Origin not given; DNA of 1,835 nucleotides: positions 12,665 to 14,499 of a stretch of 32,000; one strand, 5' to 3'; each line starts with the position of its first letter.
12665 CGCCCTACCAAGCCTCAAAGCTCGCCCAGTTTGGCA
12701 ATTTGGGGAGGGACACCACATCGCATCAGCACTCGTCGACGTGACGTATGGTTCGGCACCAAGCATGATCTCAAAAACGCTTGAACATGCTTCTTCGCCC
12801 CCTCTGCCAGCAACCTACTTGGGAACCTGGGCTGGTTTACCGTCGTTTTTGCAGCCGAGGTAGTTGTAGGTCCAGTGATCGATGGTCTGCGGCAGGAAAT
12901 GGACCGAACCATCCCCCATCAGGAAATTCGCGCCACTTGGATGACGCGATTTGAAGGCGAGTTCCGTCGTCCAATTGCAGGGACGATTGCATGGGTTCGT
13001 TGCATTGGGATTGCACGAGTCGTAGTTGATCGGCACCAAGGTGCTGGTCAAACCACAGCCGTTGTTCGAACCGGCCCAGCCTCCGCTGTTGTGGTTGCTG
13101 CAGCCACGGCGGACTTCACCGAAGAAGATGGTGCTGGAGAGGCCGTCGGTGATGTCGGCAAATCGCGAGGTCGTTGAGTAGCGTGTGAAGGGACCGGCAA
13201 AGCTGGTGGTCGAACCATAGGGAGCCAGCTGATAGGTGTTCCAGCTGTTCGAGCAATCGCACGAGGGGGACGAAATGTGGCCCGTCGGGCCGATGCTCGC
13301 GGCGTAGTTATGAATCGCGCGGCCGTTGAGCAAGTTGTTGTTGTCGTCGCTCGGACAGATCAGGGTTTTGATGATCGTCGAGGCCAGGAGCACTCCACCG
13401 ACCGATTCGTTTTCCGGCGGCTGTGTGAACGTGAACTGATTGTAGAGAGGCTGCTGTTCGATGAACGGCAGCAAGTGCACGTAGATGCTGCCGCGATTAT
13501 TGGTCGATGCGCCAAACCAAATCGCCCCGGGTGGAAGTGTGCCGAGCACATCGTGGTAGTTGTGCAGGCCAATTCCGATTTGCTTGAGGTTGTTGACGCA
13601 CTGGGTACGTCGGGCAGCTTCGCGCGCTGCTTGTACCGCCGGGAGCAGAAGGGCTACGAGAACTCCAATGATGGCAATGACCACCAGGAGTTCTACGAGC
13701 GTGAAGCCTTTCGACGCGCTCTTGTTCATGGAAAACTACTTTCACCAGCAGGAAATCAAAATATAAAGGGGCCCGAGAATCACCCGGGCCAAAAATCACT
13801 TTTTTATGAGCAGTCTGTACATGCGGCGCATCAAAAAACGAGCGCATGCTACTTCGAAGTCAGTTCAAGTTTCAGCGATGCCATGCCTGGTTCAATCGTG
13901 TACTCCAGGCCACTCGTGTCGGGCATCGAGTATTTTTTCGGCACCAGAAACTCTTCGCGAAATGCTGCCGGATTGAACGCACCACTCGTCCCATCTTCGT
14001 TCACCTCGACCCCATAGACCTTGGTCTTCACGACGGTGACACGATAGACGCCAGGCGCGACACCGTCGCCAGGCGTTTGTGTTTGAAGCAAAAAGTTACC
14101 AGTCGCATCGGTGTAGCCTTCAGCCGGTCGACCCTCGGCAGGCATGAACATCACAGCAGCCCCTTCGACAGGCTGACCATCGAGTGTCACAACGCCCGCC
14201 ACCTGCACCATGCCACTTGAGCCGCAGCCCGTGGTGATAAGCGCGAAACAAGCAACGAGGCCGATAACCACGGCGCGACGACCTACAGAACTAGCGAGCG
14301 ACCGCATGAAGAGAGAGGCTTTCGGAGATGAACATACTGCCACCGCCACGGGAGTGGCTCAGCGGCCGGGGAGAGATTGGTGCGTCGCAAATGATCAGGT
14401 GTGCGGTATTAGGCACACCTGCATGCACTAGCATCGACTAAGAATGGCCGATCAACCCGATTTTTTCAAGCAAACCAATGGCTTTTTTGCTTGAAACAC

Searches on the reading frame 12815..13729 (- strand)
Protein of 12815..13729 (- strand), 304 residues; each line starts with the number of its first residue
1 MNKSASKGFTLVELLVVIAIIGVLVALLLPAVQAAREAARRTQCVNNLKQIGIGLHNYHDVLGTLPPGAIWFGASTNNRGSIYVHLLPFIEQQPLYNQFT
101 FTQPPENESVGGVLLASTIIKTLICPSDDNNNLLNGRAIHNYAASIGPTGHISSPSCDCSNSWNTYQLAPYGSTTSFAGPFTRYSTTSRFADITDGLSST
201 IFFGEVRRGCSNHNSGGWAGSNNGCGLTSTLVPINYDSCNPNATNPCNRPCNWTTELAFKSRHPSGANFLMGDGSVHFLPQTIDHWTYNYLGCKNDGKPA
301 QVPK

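Call 11: search_protein_families(library=pfam, proteins=[window:12815-13729:-], max_evalue=0.01)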
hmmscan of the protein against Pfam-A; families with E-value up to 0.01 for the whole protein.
window:12815-13729:- (304 aa): 2 families
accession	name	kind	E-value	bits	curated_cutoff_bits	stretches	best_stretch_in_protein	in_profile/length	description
PF07596.16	SBP_bac_10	-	5.7e-53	181.1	23.3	1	33-284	1-266/268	Protein of unknown function (DUF1559)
PF07963.17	N_methyl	-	4.2e-08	32.9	21.2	1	4-29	2-27/27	Prokaryotic N-terminal methylation motif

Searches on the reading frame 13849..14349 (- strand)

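Call 11: search_protein_families(library=pfam, proteins=[window:13849-14349:-], max_evalue=0.01)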
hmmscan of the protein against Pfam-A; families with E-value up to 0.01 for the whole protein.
window:13849-14349:- (166 aa): 2 families
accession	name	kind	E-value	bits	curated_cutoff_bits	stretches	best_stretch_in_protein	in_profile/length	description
PF13620.12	CarboxypepD_reg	-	1.9e-05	25.4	32.3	1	50-110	2-58/82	Carboxypeptidase regulatory-like domain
PF20598.4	DUF6795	-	0.0017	19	27.4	1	50-92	1-47/103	Domain of unknown function (DUF6795)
